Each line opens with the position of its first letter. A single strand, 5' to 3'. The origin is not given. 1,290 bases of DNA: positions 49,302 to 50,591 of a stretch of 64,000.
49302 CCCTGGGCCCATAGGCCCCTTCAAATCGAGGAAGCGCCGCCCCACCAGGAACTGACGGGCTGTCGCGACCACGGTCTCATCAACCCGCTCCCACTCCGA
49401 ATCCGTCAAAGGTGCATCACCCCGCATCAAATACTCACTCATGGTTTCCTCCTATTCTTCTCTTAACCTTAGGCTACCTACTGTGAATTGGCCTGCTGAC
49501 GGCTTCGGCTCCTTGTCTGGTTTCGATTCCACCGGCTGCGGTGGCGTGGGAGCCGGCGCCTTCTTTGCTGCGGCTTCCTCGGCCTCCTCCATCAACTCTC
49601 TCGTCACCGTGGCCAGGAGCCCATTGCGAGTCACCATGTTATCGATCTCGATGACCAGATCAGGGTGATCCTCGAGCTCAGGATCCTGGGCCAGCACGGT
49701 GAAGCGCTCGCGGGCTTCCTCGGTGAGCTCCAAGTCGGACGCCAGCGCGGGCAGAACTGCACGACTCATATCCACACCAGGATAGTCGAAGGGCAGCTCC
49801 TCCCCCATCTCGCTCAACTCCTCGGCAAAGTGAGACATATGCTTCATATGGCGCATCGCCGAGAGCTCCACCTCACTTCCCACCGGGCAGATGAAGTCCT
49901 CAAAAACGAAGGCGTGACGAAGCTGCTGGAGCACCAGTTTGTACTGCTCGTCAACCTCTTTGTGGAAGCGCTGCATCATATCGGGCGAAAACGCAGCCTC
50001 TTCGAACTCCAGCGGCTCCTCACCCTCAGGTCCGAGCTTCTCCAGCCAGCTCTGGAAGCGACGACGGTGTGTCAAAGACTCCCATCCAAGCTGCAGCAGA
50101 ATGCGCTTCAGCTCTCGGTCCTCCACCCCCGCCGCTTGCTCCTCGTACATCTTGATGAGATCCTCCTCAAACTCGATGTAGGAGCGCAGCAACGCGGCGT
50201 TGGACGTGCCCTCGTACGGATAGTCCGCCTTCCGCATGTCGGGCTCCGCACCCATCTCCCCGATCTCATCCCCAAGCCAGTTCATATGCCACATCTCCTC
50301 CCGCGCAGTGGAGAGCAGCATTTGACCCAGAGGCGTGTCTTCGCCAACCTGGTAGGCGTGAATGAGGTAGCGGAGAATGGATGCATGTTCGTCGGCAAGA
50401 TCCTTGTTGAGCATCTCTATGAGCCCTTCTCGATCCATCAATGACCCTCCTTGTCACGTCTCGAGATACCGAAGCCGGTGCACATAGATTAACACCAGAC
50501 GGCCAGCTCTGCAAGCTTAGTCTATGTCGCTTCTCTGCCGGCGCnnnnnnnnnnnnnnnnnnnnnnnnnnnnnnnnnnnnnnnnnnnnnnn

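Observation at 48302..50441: Encapsulin nanocompartment operon with an unusual tandem bacterioferritin-like cargo and a co-transcribed pterin-4a-carbinolamine dehydratase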

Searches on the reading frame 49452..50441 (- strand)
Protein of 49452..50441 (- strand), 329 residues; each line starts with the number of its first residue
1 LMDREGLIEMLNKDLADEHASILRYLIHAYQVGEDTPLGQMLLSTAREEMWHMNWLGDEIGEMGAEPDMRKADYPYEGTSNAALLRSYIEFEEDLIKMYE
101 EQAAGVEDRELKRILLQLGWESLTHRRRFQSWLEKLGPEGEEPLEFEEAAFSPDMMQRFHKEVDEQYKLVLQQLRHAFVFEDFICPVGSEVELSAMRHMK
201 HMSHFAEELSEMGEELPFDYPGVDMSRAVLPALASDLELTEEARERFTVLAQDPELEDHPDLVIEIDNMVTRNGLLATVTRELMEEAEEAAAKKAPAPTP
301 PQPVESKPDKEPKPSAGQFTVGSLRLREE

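Call 3: search_protein_families(library=pfam, proteins=[window:49452-50441:-], max_evalue=0.01)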
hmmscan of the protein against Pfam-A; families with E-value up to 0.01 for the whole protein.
window:49452-50441:- (329 aa): 3 families
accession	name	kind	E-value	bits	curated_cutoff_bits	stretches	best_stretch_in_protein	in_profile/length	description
PF00210.30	Ferritin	-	1.2e-07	32.2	24.5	1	8-135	1-138/142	Ferritin-like domain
PF02915.23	Rubrerythrin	-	1.3e-06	29.2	22.8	0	87-151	5-74/137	Rubrerythrin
PF12902.13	Ferritin-like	-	0.00012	22.5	22.3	1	18-74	8-66/221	Ferritin-like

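Call 4: search_protein_families(library=ncbifam, proteins=[window:49452-50441:-], max_evalue=0.01)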
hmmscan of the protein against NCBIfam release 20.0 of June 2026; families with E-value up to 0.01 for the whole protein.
window:49452-50441:- (329 aa): 2 families
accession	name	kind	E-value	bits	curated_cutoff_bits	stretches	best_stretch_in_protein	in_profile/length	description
NF058679.1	EncB_fam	subfamily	3.1e-06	27.2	90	0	80-156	20-95/117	encapsulin nanocompartment ferritin-likeEncB family encapsulin nanocompartment ferritin-like cargo protein cargo protein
TIGR04535.1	ferrit_encaps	subfamily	6.4e-05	22.9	125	0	88-146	21-79/114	encapsulin-associated ferritin-like protein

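Call 6: find_homologous_proteins(query=window:49452-50441:-)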
Query window:49452-50441:- (329 aa): 339 proteins with E <= 0.001 among 5318 candidates; the best 120 are listed.
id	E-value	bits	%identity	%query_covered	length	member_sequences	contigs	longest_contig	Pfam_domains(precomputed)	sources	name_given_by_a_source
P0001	7.7e-178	609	100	84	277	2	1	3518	-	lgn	-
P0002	7.3e-153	526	73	98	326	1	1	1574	PF00210.31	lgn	-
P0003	1.5e-145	502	70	97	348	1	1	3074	PF00210.31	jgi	jgi:bacterioferritin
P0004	5.8e-145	501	68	98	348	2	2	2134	PF00210.31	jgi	jgi:bacterioferritin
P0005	2.6e-143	495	70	98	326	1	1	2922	PF00210.31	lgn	-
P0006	7.3e-142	490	67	99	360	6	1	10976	PF00210.31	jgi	jgi:bacterioferritin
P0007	3.7e-141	488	68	98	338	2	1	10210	PF00210.31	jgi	jgi:bacterioferritin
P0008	7.3e-141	487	70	98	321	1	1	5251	PF02915.24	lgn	-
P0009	8.2e-141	487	66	98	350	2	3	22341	PF00210.31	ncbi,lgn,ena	-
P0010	8.9e-139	480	69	98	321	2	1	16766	-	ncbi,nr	ncbi:MAG: hypothetical protein JXC32_21545 [Anaerolineae bacterium]|nr:hypothetical protein [Anaerol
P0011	1.3e-138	480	69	98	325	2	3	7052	PF00210.31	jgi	jgi:bacterioferritin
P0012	1.4e-138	480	71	92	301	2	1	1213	-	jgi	jgi:bacterioferritin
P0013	4.0e-138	478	66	98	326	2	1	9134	PF00210.31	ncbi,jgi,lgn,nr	ncbi:MAG: ferritin-like domain-containing protein [Anaerolineae bacterium]|jgi:bacterioferritin|nr:f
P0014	4.9e-138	478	68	98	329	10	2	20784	-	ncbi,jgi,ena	jgi:bacterioferritin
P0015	1.4e-137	476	68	98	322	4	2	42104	PF02915.24,PF00210.31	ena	-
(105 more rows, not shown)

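Call 8: find_related_loci(query=window:49452-50441:-, collection=genome_contigs, flank=6000)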
Query window:49452-50441:- (329 aa) in genome_contigs; peptide patterns used: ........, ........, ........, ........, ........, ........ (x = any residue, [..] = any of these).
132 stretches matched a pattern; 19 encode a relative of the query (tblastn E <= 1e-3); 19 distinct loci.
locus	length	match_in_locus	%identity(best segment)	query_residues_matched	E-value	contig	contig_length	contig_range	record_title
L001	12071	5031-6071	66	1-325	2e-148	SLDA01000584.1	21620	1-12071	MAG: Thermoflexales bacterium isolate CSSed162cmB_528 CSSed16-2cmB-5061, whole genome shotgun sequence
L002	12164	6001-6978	72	2-325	2e-148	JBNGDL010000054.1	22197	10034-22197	MAG: Anaerolineae bacterium isolate E05-028 bin48.fa-54, whole genome shotgun sequence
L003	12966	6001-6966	66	2-324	4e-144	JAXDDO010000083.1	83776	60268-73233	MAG: Anaerolineae bacterium isolate POMEDNA-B73 Raw2_k127_2195194, whole genome shotgun sequence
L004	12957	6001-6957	68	1-325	1e-136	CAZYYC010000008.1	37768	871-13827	MAG TPA_asm: uncultured Anaerolineales bacterium isolate SRP241326_co1_43 genome assembly, contig: NODE_1767_length_3776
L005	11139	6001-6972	65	1-324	3e-132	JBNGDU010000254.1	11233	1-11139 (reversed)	MAG: Anaerolineae bacterium isolate E05-043 bin23.fa-254, whole genome shotgun sequence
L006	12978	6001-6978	68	2-325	5e-132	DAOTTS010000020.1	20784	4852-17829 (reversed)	MAG TPA_asm: Anaerolineae bacterium isolate F14_17 k111_1575061, whole genome shotgun sequence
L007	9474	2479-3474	64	2-324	1e-131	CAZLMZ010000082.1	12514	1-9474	MAG TPA_asm: uncultured Anaerolineae bacterium isolate binchicken_co81_400 genome assembly, contig: NODE_7876_length_125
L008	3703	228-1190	67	2-325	3e-129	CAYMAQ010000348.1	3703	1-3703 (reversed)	MAG TPA_asm: uncultured Anaerolineales bacterium isolate binchicken_co8_172 genome assembly, contig: NODE_50789_length_3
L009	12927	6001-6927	60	2-324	4e-126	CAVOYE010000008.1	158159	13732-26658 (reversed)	MAG: uncultured Chloroflexia bacterium isolate MFD09964.bin.2.39 genome assembly, contig: contig_27662, whole genome sho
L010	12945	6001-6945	55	1-324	6e-106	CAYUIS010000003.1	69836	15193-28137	MAG TPA_asm: uncultured Anaerolineales bacterium isolate SRP214966_co2_450 genome assembly, contig: NODE_333_length_6983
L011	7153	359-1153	43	2-267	5e-66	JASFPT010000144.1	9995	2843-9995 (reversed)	MAG: Desulfobacterales bacterium isolate D0819S02metaG_Bin_228 D0819S02metaG_FD_scaffold_695_c1, whole genome shotgun se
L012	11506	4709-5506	41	1-267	7e-65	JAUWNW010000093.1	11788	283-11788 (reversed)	MAG: Candidatus Aminicenantes bacterium isolate CSMAG_2434 CSMAG_2434_k141_61913_length_11788_cov_8.0000, whole genome s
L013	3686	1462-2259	41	1-267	6e-65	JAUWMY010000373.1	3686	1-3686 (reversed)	MAG: Desulfobacteraceae bacterium isolate CSMAG_2410 CSMAG_2410_k141_115626_length_3686_cov_5.0000, whole genome shotgun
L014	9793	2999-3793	42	2-267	5e-62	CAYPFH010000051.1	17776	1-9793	MAG TPA_asm: uncultured Desulfobacterales bacterium isolate SRP141376_co4_188 genome assembly, contig: NODE_5461_length_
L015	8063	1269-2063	44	2-267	2e-61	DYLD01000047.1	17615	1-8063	MAG TPA_asm: Syntrophus aciditrophicus isolate SulCav_AS07-7_52_56 SulCav_AS07_7_3205_length_17615_cov_26_177961, whole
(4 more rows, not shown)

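Call 19: search_solved_structures(query=window:49452-50441:-, max_evalue=0.01, show_alignments=2)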
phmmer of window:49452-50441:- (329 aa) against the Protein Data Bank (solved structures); distinct sequences matched with E-value up to 0.01: 5.
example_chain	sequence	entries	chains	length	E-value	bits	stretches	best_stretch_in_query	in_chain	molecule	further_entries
9viw_A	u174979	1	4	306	2.6e-24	89.3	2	7-137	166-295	Bacterioferritin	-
9qq4_A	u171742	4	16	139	2.6e-06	30.1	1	6-117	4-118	Bacterioferritin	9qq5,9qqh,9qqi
5n5e_e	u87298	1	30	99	4.3e-05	26.1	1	65-144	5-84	PFC_05175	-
8w1d_A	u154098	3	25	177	0.00017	24.2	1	3-133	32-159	DPS-LIKE PROTEIN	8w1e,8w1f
2e0z_A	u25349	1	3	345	0.00051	22.6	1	66-145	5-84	Virus-like particle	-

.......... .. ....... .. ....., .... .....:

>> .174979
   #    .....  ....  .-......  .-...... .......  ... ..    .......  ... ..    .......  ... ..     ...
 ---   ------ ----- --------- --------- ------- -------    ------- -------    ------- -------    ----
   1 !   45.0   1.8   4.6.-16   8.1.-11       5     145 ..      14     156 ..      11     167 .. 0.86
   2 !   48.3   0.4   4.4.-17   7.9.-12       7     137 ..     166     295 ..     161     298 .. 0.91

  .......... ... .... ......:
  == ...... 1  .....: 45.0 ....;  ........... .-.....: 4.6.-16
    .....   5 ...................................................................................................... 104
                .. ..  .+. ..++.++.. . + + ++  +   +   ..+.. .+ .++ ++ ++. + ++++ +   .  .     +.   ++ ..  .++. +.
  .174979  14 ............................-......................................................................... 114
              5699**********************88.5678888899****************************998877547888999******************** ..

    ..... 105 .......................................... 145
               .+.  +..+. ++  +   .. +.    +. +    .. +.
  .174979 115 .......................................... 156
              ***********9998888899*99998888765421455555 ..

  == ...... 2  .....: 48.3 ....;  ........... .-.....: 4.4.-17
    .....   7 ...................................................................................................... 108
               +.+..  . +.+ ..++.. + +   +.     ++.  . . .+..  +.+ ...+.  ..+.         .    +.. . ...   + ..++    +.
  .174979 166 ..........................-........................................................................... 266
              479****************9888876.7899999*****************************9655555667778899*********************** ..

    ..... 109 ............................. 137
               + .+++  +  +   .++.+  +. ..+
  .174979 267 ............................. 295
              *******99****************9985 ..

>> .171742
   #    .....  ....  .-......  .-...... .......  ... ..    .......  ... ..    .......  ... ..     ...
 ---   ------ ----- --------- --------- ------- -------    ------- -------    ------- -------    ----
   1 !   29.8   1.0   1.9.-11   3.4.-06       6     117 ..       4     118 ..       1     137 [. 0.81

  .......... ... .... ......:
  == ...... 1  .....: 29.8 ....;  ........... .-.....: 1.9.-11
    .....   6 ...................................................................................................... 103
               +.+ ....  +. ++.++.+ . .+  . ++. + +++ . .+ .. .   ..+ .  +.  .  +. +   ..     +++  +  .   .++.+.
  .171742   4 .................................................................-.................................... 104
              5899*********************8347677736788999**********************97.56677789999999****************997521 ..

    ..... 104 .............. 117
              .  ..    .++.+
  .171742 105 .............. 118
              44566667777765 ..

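Call 23: find_related_loci(query=window:49452-50441:-, collection=metagenome_contigs, flank=5000)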
Query window:49452-50441:- (329 aa) in metagenome_contigs; peptide patterns used: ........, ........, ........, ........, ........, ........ (x = any residue, [..] = any of these).
183 stretches matched a pattern; 17 encode a relative of the query (tblastn E <= 1e-3); 17 distinct loci.
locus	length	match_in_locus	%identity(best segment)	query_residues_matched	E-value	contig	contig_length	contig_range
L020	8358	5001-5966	66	2-324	2e-144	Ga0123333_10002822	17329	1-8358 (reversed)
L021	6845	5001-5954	67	2-325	4e-140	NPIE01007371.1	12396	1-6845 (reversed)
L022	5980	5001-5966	68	2-325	6e-139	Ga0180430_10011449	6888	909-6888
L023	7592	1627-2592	68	2-325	2e-138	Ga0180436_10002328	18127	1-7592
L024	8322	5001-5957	67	1-325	2e-136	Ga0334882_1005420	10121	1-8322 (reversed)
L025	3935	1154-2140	63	2-324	8e-138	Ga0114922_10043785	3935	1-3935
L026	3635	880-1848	66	2-324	1e-135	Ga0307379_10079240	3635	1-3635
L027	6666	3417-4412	64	2-324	4e-132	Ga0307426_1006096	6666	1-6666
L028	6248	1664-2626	69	2-325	6e-129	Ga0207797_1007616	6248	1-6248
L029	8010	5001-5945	57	7-328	2e-108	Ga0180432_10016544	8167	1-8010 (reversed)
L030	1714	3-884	57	27-324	5e-110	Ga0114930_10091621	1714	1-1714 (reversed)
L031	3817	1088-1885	45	1-267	2e-71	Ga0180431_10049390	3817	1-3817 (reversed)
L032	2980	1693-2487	44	2-267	3e-66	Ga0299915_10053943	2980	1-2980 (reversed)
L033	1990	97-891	39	2-267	2e-62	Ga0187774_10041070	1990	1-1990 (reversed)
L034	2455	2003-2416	51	2-139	2e-43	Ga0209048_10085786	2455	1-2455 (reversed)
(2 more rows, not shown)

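Call 28: search_protein_families(library=pfam, proteins=[L007:4265-4513:+, L007:4510-5049:+, L007:5117-5662:+, L010:7821-8288:+, L010:8303-9505:+, L009:8168-8560:+, L009:9554-10033:+, L002:8275-9420:-, L004:7825-8964:-, L009:7705-8085:+], max_evalue=0.001)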
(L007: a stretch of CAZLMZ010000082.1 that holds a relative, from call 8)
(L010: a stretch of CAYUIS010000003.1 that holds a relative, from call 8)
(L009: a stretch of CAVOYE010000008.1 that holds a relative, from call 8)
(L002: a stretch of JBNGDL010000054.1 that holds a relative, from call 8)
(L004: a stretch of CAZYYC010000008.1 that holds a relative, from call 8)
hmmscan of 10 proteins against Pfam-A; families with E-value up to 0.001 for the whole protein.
L007:4265-4513:+ (82 aa): 4 families
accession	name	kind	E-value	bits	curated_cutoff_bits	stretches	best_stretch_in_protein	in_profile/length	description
PF00462.30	Glutaredoxin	-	9.6e-14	51.8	22.9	1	3-64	1-57/60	Glutaredoxin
PF13417.12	GST_N_3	-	0.0001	23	22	1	5-69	1-58/75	Glutathione S-transferase, N-terminal domain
PF13409.12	GST_N_2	-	0.00023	22.1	25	1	10-71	1-60/70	Glutathione S-transferase, N-terminal domain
PF05768.20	Glrx-like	-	0.0003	21.5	26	1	3-80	2-76/77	Glutaredoxin-like domain (DUF836)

L007:4510-5049:+ (179 aa): 2 families
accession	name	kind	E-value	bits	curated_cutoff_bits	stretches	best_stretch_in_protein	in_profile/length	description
PF02943.20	FeThRed_B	-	4.3e-20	72.2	22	1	29-115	10-98/106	Ferredoxin thioredoxin reductase catalytic beta chain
PF21349.2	RUBY_RBDX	-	8.2e-14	51.2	26.5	1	147-176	1-30/30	Rubrerythrin, rubredoxin-like domain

L007:5117-5662:+ (181 aa): 6 families
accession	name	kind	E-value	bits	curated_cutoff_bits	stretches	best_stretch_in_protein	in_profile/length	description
PF00462.30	Glutaredoxin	-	4.7e-18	65.6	22.9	1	12-71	1-60/60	Glutaredoxin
PF17820.7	PDZ_6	-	1.3e-12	47.7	27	1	117-170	2-54/54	PDZ domain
PF13180.12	PDZ_2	-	3.3e-10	40.5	27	1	91-176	1-75/80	PDZ domain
PF00595.29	PDZ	-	3.5e-06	27.7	23.2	1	87-147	7-59/81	PDZ domain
PF13409.12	GST_N_2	-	0.00034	21.6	25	1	19-71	1-57/70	Glutathione S-transferase, N-terminal domain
PF13417.12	GST_N_3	-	0.0006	20.5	22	1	15-73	2-59/75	Glutathione S-transferase, N-terminal domain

L010:7821-8288:+ (155 aa): 4 families
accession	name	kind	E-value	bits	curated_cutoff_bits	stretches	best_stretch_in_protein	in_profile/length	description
PF02915.23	Rubrerythrin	-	9.4e-12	45.9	22.8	1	9-154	2-136/137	Rubrerythrin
PF09537.16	DUF2383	-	9.1e-07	29.5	30.8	1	7-60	3-56/111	Domain of unknown function (DUF2383)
PF13668.12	Ferritin_2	-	1.5e-06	28.9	24.7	1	7-82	3-91/138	Ferritin-like domain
PF12902.13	Ferritin-like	-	0.00012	22.5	22.3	0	10-79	1-74/221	Ferritin-like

L010:8303-9505:+ (400 aa): 5 families
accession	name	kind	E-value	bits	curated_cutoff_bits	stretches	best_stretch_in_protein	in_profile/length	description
PF19583.5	ODP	-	7.4e-25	88.4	27.2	1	34-227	1-194/194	ODP family beta lactamase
PF00258.30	Flavodoxin_1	-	1.7e-08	35.2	25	1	258-378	1-132/143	Flavodoxin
PF00753.33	Lactamase_B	-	2.5e-08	34.5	22.7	1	35-226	5-196/196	Metallo-beta-lactamase superfamily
PF12641.12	Flavodoxin_3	-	0.00025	21.4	27.5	0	258-375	2-105/160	Flavodoxin domain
PF12706.13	Lactamase_B_2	-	0.00026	21.1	27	1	66-150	24-116/200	Beta-lactamase superfamily domain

L009:8168-8560:+ (130 aa): 1 family
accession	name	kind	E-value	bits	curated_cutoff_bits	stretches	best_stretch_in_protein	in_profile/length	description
PF01880.24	Desulfoferrodox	-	6.3e-33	113.7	22.2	1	10-123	2-97/98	Desulfoferrodoxin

L009:9554-10033:+ (159 aa): 2 families
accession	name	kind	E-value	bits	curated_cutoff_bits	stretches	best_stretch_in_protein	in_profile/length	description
PF02915.23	Rubrerythrin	-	5.9e-13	49.8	22.8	2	5-63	1-61/137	Rubrerythrin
PF13668.12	Ferritin_2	-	2e-05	25.2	24.7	1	6-147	5-132/138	Ferritin-like domain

L002:8275-9420:- (381 aa): 4 families
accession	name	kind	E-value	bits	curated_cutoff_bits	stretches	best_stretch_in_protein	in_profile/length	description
PF04542.20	Sigma70_r2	-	1.4e-21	76.5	24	1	149-218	1-70/71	Sigma-70 region 2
PF04539.22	Sigma70_r3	-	8.6e-21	74.3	25.3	1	230-303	3-76/78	Sigma-70 region 3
PF00140.25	Sigma70_r1_2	-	2.1e-16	60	22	1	85-117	1-33/34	Sigma-70 factor, region 1.2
PF04545.22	Sigma70_r4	-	2.8e-16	59.2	24.1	1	318-370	2-50/50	Sigma-70, region 4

L004:7825-8964:- (379 aa): 4 families
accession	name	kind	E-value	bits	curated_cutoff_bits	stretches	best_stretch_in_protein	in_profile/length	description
PF04539.22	Sigma70_r3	-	2.3e-21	76.1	25.3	1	228-302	3-77/78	Sigma-70 region 3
PF04542.20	Sigma70_r2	-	2.3e-21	75.8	24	1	147-216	1-70/71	Sigma-70 region 2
PF04545.22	Sigma70_r4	-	4.6e-16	58.5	24.1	1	316-368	2-50/50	Sigma-70, region 4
PF00140.25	Sigma70_r1_2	-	3.8e-14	52.8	22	1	83-116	1-34/34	Sigma-70 factor, region 1.2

L009:7705-8085:+ (126 aa): 0 families

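Call 31: predict_structure(alignment_id=A1)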
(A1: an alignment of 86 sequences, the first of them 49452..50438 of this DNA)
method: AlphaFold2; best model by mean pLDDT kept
length: 328 residues; sequences in the alignment: 86
mean_pLDDT: 90.1   pTM: 0.84
mean pLDDT of the five models: 90.1, 90.0, 87.7, 87.2, 86.4
residues with pLDDT >= 90: 263; 70-90: 27; 50-70: 31; < 50: 7
segments of 3 or more residues with pLDDT < 50: none
pLDDT, mean of each block of 10 residues (from residue 1): 94 96 94 95 96 93 93 93 98 95 95 97 98 98 90 96 97 91 74 93 92 91 95 98 98 95 96 97 92 72 54 54 57
secondary structure, 60 per line:
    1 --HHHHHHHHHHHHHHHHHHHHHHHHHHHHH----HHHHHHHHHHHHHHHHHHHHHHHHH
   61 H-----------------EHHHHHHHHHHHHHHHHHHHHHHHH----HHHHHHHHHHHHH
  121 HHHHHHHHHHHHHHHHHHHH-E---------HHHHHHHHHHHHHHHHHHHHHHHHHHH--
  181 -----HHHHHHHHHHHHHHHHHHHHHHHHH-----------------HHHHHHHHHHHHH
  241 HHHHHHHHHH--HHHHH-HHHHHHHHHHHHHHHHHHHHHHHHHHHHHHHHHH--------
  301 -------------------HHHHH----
elements in order: H3-31 H36-61 H80-103 H108-140 H152-178 H186-210 H228-250 H253-257 H259-292 H320-324

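Call 35: fold_search(model_id=the predicted structure, library=pdb)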
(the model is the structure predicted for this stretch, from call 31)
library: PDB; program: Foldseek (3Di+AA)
matches with E <= 10: 802; with E <= 0.001: 0
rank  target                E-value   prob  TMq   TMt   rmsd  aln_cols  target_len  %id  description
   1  5xx9_E                5.8e-03  1.00  0.39  0.77   2.5       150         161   21  Crystal structure of Bacterioferritin (released 2018-07-11)
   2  5xx9_A                6.9e-03  1.00  0.39  0.77   2.5       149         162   23  Crystal structure of Bacterioferritin (released 2018-07-11)
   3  8w1d                  7.9e-03  1.00  0.39  0.85   2.1       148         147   24  CRYSTAL STRUCTURE OF DPS-LIKE PROTEIN PA4880 FROM PSEUDOMONAS AERUGINOSA (DIMERIC FORM) (released 2024-05-29)
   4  5xx9_B                1.0e-02  1.00  0.39  0.79   2.4       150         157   23  Crystal structure of Bacterioferritin (released 2018-07-11)
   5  6lbc_A                1.0e-02  1.00  0.39  0.70   3.2       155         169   12  shrimp ferritin-T158R (released 2020-11-25)
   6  8w1e_G                1.1e-02  1.00  0.38  0.71   2.5       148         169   26  Crystal Structure of DPS-like protein PA4880 from Pseudomonas aeruginosa (dodecamer) (released 2024-05-29)
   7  8w1e_B                1.1e-02  1.00  0.37  0.68   2.6       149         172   24  Crystal Structure of DPS-like protein PA4880 from Pseudomonas aeruginosa (dodecamer) (released 2024-05-29)
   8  2x17_0                1.1e-02  1.00  0.38  0.68   3.4       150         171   14  The X-ray structure of Ferritin from Pyrococcus furiosus loaded with Ag(I) (released 2010-04-21)
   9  1nf6_F                1.1e-02  1.00  0.38  0.71   5.8       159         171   23  X-ray structure of the Desulfovibrio desulfuricans bacterioferritin: the diiron site in different catalytic states ("c (released 2003-04-01)
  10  4xks_A                1.1e-02  1.00  0.39  0.76   2.7       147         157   12  E. coli BFR variant Y45F (released 2015-12-16)
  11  6lbd                  1.1e-02  1.00  0.39  0.71   3.2       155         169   12  shrimp ferritin T158R G159R (released 2020-11-25)
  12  6zh5_A                1.1e-02  1.00  0.39  0.67   3.1       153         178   12  Folding of an iron binding peptide in response to sedimentation is resolved using ferritin as a nano-reactor (released 2021-04-28)
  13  8ykr_A                1.1e-02  1.00  0.38  0.68   3.3       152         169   14  Enhancing the Gastric Stability of Ferritin Nanocage via Computational-Assisted Disulfide Bond Engineering (released 2025-03-19)
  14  6a4u_A                1.2e-02  1.00  0.38  0.69   3.1       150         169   14  The first crystal structure of crustacean ferritin that is a hybrid type of H and L ferritin (released 2018-08-22)
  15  2x17_1                1.2e-02  1.00  0.38  0.68   3.4       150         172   14  The X-ray structure of Ferritin from Pyrococcus furiosus loaded with Ag(I) (released 2010-04-21)
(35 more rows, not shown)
